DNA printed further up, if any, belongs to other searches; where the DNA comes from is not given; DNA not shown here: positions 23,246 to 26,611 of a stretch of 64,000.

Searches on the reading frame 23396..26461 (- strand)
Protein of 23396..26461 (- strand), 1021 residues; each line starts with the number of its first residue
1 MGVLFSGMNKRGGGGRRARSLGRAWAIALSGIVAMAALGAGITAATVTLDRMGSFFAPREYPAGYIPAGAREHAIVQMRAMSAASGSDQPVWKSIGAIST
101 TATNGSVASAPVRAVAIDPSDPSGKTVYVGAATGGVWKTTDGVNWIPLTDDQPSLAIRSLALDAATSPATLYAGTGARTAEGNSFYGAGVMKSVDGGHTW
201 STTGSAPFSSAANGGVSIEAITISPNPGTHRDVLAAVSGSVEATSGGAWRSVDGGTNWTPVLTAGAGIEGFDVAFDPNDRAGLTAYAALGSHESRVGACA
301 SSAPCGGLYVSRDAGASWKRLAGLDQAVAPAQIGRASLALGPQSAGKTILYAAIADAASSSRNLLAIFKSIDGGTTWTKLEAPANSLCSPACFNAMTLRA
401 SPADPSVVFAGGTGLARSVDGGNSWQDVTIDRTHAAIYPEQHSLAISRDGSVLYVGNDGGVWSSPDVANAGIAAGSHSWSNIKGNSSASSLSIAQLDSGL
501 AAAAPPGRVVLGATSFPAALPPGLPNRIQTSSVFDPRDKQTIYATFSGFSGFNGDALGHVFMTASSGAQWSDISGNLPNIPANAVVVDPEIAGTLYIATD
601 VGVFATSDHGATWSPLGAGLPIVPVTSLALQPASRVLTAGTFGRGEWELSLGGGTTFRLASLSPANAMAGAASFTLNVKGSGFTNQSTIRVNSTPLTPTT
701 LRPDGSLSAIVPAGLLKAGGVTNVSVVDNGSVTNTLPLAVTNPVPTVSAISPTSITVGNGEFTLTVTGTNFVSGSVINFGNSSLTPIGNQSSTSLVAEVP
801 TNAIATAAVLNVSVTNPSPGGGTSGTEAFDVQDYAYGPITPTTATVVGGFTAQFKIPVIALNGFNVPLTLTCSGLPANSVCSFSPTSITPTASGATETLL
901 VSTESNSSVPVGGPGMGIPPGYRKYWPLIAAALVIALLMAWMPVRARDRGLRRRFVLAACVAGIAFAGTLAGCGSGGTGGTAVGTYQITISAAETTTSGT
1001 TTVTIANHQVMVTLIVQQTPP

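Call 76: search_protein_families(library=pfam, proteins=[window:23396-26461:-], max_evalue=0.0001)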
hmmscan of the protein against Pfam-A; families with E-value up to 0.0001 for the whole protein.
window:23396-26461:- (1021 aa): 2 families
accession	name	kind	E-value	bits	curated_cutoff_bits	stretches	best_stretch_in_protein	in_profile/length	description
PF15902.12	Sortilin-Vps10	-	4.4e-10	39.4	33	0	190-321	3-112/446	Sortilin, neurotensin receptor 3,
PF02012.26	BNR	-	1.4e-05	24.8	27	0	309-320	1-12/12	BNR/Asp-box repeat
